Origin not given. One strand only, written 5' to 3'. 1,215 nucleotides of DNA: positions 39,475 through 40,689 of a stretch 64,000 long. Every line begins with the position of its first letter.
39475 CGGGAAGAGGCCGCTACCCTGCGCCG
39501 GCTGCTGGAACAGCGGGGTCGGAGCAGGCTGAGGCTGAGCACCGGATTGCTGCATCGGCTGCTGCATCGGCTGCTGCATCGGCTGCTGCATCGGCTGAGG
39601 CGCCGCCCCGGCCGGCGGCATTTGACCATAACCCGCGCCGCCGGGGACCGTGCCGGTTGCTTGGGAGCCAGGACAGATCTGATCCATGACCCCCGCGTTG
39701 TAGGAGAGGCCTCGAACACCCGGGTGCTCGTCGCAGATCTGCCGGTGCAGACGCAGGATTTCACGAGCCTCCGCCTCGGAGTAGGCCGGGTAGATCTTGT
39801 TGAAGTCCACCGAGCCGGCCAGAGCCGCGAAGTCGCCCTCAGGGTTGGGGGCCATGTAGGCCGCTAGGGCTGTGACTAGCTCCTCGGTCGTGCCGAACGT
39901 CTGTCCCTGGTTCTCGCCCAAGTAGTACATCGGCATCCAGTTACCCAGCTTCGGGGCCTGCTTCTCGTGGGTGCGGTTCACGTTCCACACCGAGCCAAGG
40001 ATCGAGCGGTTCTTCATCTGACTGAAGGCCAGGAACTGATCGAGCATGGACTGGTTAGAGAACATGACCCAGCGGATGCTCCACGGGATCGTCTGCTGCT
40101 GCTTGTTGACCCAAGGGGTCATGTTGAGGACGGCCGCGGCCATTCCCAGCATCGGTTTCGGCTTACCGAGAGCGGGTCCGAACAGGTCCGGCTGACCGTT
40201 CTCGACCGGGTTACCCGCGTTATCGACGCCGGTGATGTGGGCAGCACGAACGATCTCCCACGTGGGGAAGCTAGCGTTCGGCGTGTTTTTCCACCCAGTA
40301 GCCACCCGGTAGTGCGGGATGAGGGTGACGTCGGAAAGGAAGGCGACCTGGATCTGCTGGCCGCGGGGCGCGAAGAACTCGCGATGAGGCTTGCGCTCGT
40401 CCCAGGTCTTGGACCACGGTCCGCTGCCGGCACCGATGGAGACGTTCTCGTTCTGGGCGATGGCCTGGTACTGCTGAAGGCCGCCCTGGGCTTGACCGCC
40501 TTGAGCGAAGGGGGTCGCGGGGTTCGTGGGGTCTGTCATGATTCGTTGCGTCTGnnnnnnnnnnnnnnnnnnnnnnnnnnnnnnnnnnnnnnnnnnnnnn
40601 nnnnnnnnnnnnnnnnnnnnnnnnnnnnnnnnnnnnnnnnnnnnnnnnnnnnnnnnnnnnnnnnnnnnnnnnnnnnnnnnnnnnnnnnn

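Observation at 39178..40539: Candidate SSB with a 12-bp tandem repeat encoding QQPM x4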

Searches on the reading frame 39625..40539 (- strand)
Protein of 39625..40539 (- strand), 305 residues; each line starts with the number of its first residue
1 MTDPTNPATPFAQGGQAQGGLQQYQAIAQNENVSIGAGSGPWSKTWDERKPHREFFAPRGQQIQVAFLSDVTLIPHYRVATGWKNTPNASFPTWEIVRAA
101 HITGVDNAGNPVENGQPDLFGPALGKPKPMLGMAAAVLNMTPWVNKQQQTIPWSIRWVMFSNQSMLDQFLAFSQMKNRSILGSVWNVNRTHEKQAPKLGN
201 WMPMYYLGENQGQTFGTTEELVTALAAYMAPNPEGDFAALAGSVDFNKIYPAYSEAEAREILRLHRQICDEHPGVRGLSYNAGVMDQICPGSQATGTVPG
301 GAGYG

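Call 13: find_homologous_proteins(query=window:39625-40539:-, max_evalue=0.01)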
Query window:39625-40539:- (305 aa): 1 proteins with E <= 0.01 among 1598 candidates.
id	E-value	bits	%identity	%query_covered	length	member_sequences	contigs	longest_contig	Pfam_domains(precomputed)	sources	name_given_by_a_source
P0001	1.4e-88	315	49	93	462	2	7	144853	-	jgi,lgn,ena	jgi:hypothetical protein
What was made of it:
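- Tried and rejected: With the N-terminal domain it gave only P0001 (call 13).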

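Call 16: find_encoding_contigs(protein=P0001, flank=10000, max_places=6)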
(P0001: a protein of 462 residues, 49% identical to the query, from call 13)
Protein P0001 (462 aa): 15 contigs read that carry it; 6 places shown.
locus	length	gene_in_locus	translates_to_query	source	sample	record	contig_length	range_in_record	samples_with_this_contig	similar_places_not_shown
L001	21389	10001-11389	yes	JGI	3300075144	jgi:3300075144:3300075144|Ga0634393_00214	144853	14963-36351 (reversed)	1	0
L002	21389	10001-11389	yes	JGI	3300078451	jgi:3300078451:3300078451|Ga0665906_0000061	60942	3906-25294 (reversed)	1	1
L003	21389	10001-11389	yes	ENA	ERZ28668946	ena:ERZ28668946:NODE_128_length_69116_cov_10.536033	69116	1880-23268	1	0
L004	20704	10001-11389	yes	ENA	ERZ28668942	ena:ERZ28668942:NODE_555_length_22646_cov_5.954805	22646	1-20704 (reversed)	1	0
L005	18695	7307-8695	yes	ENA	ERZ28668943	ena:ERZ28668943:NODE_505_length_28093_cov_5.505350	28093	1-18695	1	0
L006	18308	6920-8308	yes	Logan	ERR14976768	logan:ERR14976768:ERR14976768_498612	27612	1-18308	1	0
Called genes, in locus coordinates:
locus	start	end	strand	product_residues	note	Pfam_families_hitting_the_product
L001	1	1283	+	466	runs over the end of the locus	PF03796:DnaB_C, PF13481:AAA_25 (weak)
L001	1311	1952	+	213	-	PF05497:Destabilase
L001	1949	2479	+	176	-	-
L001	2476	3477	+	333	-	-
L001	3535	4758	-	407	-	-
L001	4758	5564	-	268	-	-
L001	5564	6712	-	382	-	-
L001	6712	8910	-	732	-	-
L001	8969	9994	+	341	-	PF13155:Toprim_2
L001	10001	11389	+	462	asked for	-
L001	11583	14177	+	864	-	PF01612:DNA_pol_A_exo1 (faint), PF00476:DNA_pol_A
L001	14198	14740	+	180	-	-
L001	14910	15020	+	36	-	-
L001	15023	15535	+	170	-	-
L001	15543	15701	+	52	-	-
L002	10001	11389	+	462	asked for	-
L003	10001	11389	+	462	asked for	-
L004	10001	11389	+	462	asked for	-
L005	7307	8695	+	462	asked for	-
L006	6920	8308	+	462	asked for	-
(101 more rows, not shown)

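Call 20: search_protein_representatives(protein=window:39625-40539:-)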
Query: 305 residues. Proteins with E-value up to 0.001 (for the whole library): 33; up to 1e-10: 20; up to 1e-30: 3. The best 33 are listed.
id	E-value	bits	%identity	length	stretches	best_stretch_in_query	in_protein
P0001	4.5e-89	315.0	49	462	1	14-299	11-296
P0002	3.0e-71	256.5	45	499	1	10-301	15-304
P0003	2.0e-31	125.6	31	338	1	14-276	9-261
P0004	1.4e-29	119.6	34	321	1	18-296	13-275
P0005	5.4e-28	114.4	31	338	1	17-285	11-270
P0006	5.0e-24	101.4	31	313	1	11-295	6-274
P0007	1.0e-22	97.0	27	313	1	10-301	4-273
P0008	2.6e-21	92.4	32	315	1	13-294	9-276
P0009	2.2e-20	89.4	28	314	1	15-287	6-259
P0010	2.0e-18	82.9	28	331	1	16-280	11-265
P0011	3.6e-18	82.1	27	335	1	14-288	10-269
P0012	3.6e-17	78.8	27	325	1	17-287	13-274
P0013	1.2e-16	77.1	28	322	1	16-277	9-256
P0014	1.6e-16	76.7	33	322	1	52-208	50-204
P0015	2.4e-15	72.8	27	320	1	15-289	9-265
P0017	4.7e-13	65.3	28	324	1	16-270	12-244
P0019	9.5e-12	61.0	29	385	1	17-225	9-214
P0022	1.2e-07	47.5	26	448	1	25-215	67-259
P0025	3.0e-06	42.9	27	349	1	39-230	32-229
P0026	2.2e-05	40.1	27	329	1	37-304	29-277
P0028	4.9e-05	38.9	26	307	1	38-291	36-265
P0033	5.5e-04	35.5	28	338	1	32-284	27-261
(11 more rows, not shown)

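Call 35: search_dna_similar(query=P0008, collection=phages, mode=protein, max_evalue=0.001, max_rows=30)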
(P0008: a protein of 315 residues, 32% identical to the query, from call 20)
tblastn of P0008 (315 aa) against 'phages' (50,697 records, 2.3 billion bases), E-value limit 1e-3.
No match.

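Call 36: search_protein_families(library=phrogs, proteins=[P0003, P0007, P0009, P0012, P0017, P0022, P0025, P0026, P0028, P0033], max_evalue=0.01)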
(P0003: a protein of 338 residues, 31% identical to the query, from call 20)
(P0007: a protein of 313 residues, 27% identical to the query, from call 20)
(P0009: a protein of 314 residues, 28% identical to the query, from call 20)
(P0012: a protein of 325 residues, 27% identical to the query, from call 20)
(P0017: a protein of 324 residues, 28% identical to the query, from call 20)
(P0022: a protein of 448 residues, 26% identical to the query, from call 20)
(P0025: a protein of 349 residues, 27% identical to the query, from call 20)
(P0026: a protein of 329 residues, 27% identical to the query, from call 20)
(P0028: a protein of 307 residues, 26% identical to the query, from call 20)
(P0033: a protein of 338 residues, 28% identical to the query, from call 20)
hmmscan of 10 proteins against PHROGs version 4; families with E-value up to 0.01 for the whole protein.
P0003 (338 aa): 0 families

P0007 (313 aa): 1 family
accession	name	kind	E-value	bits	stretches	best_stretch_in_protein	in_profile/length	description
phrog_17226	-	unknown function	4.2e-05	23.9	1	119-188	139-205/307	-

P0009 (314 aa): 1 family
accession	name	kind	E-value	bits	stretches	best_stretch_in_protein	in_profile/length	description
phrog_17226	-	unknown function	0.00016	22.1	1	114-242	136-270/307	-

P0012 (325 aa): 0 families

P0017 (324 aa): 1 family
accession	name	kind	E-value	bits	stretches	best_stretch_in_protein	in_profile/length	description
phrog_17226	-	unknown function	0.0028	17.9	0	120-204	137-217/307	-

P0022 (448 aa): 0 families

P0025 (349 aa): 0 families

P0026 (329 aa): 1 family
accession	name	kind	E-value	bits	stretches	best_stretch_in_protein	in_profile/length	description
phrog_17226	-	unknown function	4.2e-07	30.5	1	104-205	121-218/307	-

P0028 (307 aa): 1 family
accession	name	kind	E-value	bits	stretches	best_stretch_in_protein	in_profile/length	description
phrog_17226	-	unknown function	2.6e-05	24.6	1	51-205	72-219/307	-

P0033 (338 aa): 0 families

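Call 37: predict_structure(alignment_id=A2)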
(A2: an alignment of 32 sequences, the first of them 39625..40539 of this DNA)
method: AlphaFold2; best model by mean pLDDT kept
length: 305 residues; sequences in the alignment: 32
mean_pLDDT: 88.9   pTM: 0.79
mean pLDDT of the five models: 88.9, 88.9, 88.5, 87.9, 86.6
residues with pLDDT >= 90: 240; 70-90: 29; 50-70: 25; < 50: 11
segments of 3 or more residues with pLDDT < 50: 299-305
pLDDT, mean of each block of 10 residues (from residue 1): 58 68 76 65 92 95 97 95 95 96 85 93 96 96 96 97 93 95 98 95 96 94 94 95 96 95 96 95 95 53 45
secondary structure, 60 per line:
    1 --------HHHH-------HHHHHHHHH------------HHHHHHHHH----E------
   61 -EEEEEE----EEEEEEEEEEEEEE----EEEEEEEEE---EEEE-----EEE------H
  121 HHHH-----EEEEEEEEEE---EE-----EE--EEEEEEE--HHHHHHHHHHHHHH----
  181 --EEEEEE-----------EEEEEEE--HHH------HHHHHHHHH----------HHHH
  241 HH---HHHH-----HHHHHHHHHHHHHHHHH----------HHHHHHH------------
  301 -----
elements in order: H9-12 H20-28 H41-49 E62-67 E72-85 E90-98 E102-105 E111-113 H120-124 E130-139 E154-160 H163-176 E183-188 E200-206 H218-226 H237-242 H246-249 H255-271 H282-288
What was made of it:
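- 40420..40539 (-): N-terminal flexible segment (residues 1-40) with the conserved family motif GGL(x)2[FY] (G19-Y24). Possibly the counterpart of the gp32 N-terminal cooperativity peptide (inference). pLDDT 58-76 over residues 1-40 (call 37).
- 39655..40419 (-): Folded core, residues ~41-295: a beta-rich subdomain (strands 62-206) followed by a helical subdomain (218-288). Proposed ssDNA-binding domain. AF2 pLDDT 88.9, pTM 0.79, blocks above 90 from residue 41 to 290 (call 37).
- Checked: The folded part is about 295 aa, not about 330 (pLDDT falls to about 50 from residue 290; call 37).
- AF2 pLDDT 88.9 (call 37).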

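Call 39: fold_search(model_id=the predicted structure, library=pdb)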
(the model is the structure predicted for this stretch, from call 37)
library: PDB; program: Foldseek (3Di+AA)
matches with E <= 10: 886; with E <= 0.001: 0
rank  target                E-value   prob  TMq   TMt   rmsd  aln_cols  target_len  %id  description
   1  6wgg_3                5.3e-02  0.20  0.17  0.09  18.6       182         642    9  Atomic model of pre-insertion mutant OCCM-DNA complex(ORC-Cdc6-Cdt1-Mcm2-7 with Mcm6 WHD truncation) (released 2020-07-15)
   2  1bai_A                7.5e-02  0.06  0.08  0.14  16.3       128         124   11  Crystal structure of Rous sarcoma virus protease in complex with inhibitor (released 1999-01-13)
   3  5e7k_75               9.0e-02  0.06  0.08  0.16  15.8       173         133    9  Structure of T. thermophilus 70S ribosome complex with mRNA and cognate tRNALys in the A-site (released 2016-01-27)
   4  4nv7_B                1.0e-01  0.04  0.09  0.10  19.0       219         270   14  Crystal Structure of Mesorhizobium Loti Arylamine N-acetyltransferase 1 In Complex With CoA (released 2015-01-21)
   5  3zcw                  1.2e-01  0.07  0.11  0.10  11.5       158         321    9  Eg5 - New allosteric binding site (released 2013-01-23)
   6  9ma5_A                1.3e-01  0.06  0.09  0.09  16.6       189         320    7  CryoEM structure of a transmembrane protein (released 2026-03-18)
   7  4nv7_A                1.3e-01  0.04  0.09  0.10  19.2       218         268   15  Crystal Structure of Mesorhizobium Loti Arylamine N-acetyltransferase 1 In Complex With CoA (released 2015-01-21)
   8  4a50                  1.9e-01  0.06  0.09  0.08  13.2       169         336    7  Crystal structure of human kinesin Eg5 in complex with 2-Amino-5-(3-methylphenyl)-5,5-diphenylpentanoic acid (released 2012-10-31)
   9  4jde_B                1.9e-01  0.02  0.06  0.10  18.4       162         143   11  Crystal structure of PUD-1/PUD-2 heterodimer (released 2013-11-06)
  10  7t73_H                2.1e-01  0.05  0.11  0.18  17.8       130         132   11  HIV-1 Envelope ApexGT2.2MUT in complex with PCT64.LMCA Fab (released 2022-09-28)
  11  9cc2_A                2.1e-01  0.02  0.09  0.06  30.7       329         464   11  Cryo-EM structure of mouse PI(4,5)P2-bound TRPML1 channel at 2.46 Angstrom resolution (released 2024-10-09)
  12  9jns_P                2.2e-01  0.06  0.08  0.17  15.1       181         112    8  50S precursor - Erm complex (C-II) (released 2025-10-29)
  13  7bl2_P                2.3e-01  0.04  0.08  0.13  15.3       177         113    6  pre-50S-ObgE particle state 1 (released 2021-05-12)
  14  7w7p_B                2.5e-01  0.12  0.16  0.17  16.0       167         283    9  Cryo-EM structure of gMCM8/9 helicase (released 2023-05-24)
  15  1jva_B                2.5e-01  0.08  0.11  0.09  17.6       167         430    5  CRYSTAL STRUCTURE OF THE VMA1-DERIVED ENDONUCLEASE BEARING THE N AND C EXTEIN PROPEPTIDES (released 2002-08-29)
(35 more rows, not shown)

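Call 41: fold_search(model_id=the predicted structure, library=viral)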
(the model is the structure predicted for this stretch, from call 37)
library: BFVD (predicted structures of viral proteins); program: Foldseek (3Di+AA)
matches with E <= 10: 766; with E <= 0.001: 29
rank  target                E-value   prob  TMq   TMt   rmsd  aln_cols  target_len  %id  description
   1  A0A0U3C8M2            2.3e-11  1.00  0.43  0.33  16.9       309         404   14  Uncharacterized protein [Pseudomonas phage SM1]
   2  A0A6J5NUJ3            1.8e-09  1.00  0.41  0.35  11.2       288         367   15  Uncharacterized protein [uncultured Caudovirales phage]
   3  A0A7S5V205            6.7e-09  1.00  0.45  0.40  12.1       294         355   14  (no name in the UniProt tables at hand)
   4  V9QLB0                3.5e-08  1.00  0.38  0.42   8.8       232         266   14  (no name in the UniProt tables at hand)
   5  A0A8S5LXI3            1.3e-07  1.00  0.37  0.42   8.7       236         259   14  Uncharacterized protein [Myoviridae sp. ctZgq1]
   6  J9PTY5                6.4e-07  1.00  0.36  0.37  12.2       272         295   11  Uncharacterized protein [Bacillus phage BCD7]
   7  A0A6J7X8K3            8.1e-07  1.00  0.42  0.52  10.3       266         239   11  Uncharacterized protein [uncultured Caudovirales phage]
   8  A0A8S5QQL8            1.1e-06  1.00  0.38  0.35  10.4       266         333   11  Uncharacterized protein [Myoviridae sp. ctgXL3]
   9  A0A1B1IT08            4.0e-06  1.00  0.39  0.43  13.3       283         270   10  (no name in the UniProt tables at hand)
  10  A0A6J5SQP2            4.8e-06  1.00  0.40  0.44  10.0       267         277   11  Uncharacterized protein [uncultured Caudovirales phage]
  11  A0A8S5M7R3            5.7e-06  1.00  0.30  0.30   7.3       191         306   11  DNA binding protein-like protein [Siphoviridae sp. ctrgt10]
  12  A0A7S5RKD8            2.1e-05  1.00  0.33  0.25   8.5       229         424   11  (no name in the UniProt tables at hand)
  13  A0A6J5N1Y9            2.2e-05  1.00  0.33  0.42   9.6       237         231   13  Uncharacterized protein [uncultured Caudovirales phage]
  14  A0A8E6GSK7            3.4e-05  1.00  0.35  0.51   6.3       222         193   11  Uncharacterized protein [Clostridium phage vB_CpeP_HN02]
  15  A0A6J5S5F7            5.1e-05  1.00  0.40  0.38  19.4       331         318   14  Uncharacterized protein [uncultured Caudovirales phage]
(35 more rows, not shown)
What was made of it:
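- Closest known: Phage T5 D11. Same: Structural match of the AF2 model to T5-like D11 proteins (E 4e-4 and 6e-4, prob about 1; call 41).
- The structural neighbours that carry names are annotated as SSB (call 41).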

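Call 42: list_cluster_members(proteins=[P0002, P0003, P0004, P0007, P0009, P0012, P0019, P0022, P0026, P0033])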
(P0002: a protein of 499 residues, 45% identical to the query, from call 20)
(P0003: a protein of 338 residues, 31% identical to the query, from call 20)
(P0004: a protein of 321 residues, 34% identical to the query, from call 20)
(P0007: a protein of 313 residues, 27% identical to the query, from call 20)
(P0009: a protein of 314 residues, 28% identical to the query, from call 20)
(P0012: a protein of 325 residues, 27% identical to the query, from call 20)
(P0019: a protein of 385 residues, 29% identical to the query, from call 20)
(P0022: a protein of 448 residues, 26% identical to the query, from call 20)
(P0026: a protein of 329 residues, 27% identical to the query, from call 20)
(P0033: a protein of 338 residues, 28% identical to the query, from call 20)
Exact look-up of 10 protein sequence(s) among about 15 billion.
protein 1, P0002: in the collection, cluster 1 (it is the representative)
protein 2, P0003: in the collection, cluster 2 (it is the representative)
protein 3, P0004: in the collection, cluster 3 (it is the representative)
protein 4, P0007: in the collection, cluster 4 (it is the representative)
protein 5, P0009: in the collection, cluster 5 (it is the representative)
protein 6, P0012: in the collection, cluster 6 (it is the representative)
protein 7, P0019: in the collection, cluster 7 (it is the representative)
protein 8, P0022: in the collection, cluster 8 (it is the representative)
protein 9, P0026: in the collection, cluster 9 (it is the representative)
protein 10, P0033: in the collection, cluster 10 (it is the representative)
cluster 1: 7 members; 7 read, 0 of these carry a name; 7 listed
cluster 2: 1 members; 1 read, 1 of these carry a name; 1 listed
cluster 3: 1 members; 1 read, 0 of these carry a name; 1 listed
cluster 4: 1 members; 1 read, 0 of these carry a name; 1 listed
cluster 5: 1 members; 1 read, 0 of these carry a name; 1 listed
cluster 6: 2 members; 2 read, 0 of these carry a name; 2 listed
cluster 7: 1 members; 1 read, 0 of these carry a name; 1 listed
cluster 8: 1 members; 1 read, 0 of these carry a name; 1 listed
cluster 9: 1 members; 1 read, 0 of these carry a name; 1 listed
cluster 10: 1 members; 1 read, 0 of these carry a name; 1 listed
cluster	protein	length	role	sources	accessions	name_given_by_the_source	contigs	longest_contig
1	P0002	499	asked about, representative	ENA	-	-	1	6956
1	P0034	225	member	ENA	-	-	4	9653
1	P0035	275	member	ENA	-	-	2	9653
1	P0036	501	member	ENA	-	-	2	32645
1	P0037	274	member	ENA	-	-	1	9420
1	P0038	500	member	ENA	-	-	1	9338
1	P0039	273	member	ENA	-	-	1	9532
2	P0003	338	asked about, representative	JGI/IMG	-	hypothetical protein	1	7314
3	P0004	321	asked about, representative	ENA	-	-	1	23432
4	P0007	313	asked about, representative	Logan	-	-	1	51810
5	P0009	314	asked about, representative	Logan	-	-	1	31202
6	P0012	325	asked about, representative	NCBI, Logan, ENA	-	-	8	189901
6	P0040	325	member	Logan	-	-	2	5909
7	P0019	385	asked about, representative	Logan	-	-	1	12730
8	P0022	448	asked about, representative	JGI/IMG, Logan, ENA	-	-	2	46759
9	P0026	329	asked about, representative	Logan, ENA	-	-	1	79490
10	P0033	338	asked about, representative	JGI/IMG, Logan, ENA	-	-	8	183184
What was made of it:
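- Tried and rejected: None is informative (call 42).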

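Call 43: find_encoding_contigs(protein=P0012, flank=8000, max_places=1)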
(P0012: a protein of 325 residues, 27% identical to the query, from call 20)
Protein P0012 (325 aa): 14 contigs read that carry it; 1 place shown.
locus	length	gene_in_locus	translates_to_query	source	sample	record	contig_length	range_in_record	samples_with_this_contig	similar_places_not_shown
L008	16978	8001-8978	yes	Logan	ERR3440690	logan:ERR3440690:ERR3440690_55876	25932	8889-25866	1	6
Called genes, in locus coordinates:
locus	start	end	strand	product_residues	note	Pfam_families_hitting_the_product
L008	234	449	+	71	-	-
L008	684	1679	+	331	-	-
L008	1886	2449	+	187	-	-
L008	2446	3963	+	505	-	PF03796:DnaB_C, PF13481:AAA_25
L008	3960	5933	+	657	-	PF17975:RNR_Alpha, PF21995:RNR-II_ins_dom, PF02867:Ribonuc_red_lgC (faint)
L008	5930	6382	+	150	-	-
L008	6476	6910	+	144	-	-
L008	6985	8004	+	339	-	PF13155:Toprim_2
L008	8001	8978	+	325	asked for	-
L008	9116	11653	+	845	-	PF00476:DNA_pol_A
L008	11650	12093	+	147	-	-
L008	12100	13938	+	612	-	PF00580:UvrD-helicase, PF01443:Viral_helicase1 (faint), PF13245:AAA_19, PF13604:AAA_30 (faint), PF13361:UvrD_C, PF13538:UvrD_C_2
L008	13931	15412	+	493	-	PF00176:SNF2-rel_dom (weak), PF00270:DEAD, PF04851:ResIII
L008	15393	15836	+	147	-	-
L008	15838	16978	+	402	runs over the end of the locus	?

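Call 44: find_encoding_contigs(protein=P0033, flank=8000, max_places=1)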
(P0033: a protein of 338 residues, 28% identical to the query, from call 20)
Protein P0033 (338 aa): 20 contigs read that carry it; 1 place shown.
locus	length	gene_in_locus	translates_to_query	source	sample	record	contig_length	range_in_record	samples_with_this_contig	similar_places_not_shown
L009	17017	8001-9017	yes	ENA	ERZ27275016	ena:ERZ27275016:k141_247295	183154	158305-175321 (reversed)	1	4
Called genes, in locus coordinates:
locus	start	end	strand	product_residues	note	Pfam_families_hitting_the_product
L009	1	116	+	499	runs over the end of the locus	PF03796:DnaB_C, PF13481:AAA_25 (weak)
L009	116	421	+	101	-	-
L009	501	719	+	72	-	-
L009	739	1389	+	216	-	-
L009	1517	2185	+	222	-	-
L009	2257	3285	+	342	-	PF20434:BD-FAE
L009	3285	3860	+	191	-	-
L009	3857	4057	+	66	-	-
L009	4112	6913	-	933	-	-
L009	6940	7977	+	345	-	PF13155:Toprim_2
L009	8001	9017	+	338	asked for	-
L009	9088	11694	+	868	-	PF00476:DNA_pol_A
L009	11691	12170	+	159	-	-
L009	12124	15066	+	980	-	PF00580:UvrD-helicase, PF01443:Viral_helicase1 (faint), PF13245:AAA_19, PF13604:AAA_30 (weak), PF13361:UvrD_C, PF13538:UvrD_C_2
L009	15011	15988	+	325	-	-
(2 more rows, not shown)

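Call 45: find_encoding_contigs(protein=P0026, flank=8000, max_places=1)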
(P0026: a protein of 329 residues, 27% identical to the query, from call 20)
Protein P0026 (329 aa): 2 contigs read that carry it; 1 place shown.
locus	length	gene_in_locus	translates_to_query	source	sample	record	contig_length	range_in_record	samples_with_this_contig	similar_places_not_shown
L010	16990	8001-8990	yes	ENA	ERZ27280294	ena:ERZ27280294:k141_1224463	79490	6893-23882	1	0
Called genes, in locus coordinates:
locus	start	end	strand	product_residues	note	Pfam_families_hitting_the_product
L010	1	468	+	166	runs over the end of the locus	-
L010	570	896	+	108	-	-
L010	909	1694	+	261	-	-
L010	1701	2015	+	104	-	-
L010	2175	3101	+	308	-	-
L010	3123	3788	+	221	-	PF20043:DUF6445 (faint)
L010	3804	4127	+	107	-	PF24729:Acb2_Tad1_hairpin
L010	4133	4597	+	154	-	-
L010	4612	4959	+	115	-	-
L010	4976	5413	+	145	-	-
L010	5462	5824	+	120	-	-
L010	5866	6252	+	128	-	PF05497:Destabilase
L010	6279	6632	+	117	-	-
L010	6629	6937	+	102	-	-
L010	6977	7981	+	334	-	PF13155:Toprim_2 (weak)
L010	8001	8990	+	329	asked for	-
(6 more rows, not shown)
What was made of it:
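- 39178..40539 (-): Whole gene: 453-aa candidate replicative SSB, a divergent gp32-like protein. Homologues and conserved gene order (calls 13, 16, 20, 43-45).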

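Call 49: find_homologous_proteins(query=A3, max_evalue=0.001)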
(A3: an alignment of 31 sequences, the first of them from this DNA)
Query A3 (31 sequences) (292 aa, profile of the alignment): 2 proteins with E <= 0.001 among 6208 candidates.
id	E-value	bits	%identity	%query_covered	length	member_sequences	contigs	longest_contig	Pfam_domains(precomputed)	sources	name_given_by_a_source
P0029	4.6e-84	300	23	78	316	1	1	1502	-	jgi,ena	-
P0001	2.4e-76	275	49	94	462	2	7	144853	-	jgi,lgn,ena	jgi:hypothetical protein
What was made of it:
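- Tried and rejected: With the family profile it gave only two hits (call 49).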

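Call 50: search_solved_structures(query=A3, max_evalue=10)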
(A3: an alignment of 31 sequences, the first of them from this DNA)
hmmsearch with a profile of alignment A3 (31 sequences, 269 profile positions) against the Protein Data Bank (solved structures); distinct sequences matched with E-value up to 10: 1.
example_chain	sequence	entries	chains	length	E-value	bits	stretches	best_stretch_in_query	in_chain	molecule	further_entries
6r85_A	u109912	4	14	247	0.58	12.7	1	99-137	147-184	Glutamate receptor 3.3,Glutamate receptor 3.3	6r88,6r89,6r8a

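Call 71: predict_structure(alignment_id=A4)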
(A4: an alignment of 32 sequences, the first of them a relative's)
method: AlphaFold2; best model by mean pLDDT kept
length: 329 residues; sequences in the alignment: 32
mean_pLDDT: 83.0   pTM: 0.71
mean pLDDT of the five models: 83.0, 81.8, 81.5, 80.5, 80.3
residues with pLDDT >= 90: 217; 70-90: 24; 50-70: 42; < 50: 46
segments of 3 or more residues with pLDDT < 50: 275-290, 293-296, 302-305, 316-329
pLDDT, mean of each block of 10 residues (from residue 1): 53 70 58 89 91 97 97 95 95 96 97 97 97 92 97 94 89 97 96 97 97 95 96 96 95 93 78 52 45 51 50 49 43
secondary structure, 60 per line:
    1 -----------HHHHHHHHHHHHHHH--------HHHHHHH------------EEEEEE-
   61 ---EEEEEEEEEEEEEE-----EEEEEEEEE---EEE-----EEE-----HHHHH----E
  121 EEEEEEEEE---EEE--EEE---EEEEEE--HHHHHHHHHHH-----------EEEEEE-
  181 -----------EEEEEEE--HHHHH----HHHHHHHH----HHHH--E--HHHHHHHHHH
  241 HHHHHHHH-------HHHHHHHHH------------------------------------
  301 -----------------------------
elements in order: H12-26 H35-41 E54-59 E64-77 E83-91 E95-97 E103-105 H111-115 E120-129 E133-135 E138-140 E144-149 H152-162 E174-179 E192-198 H201-205 H210-217 H222-225 H231-248 H256-264
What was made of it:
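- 39301..39654 (-): P/A/Q/G-rich low-complexity linker (residues ~296-413), predicted disordered. The equivalent tail of P0026 has pLDDT below 55 (call 71).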
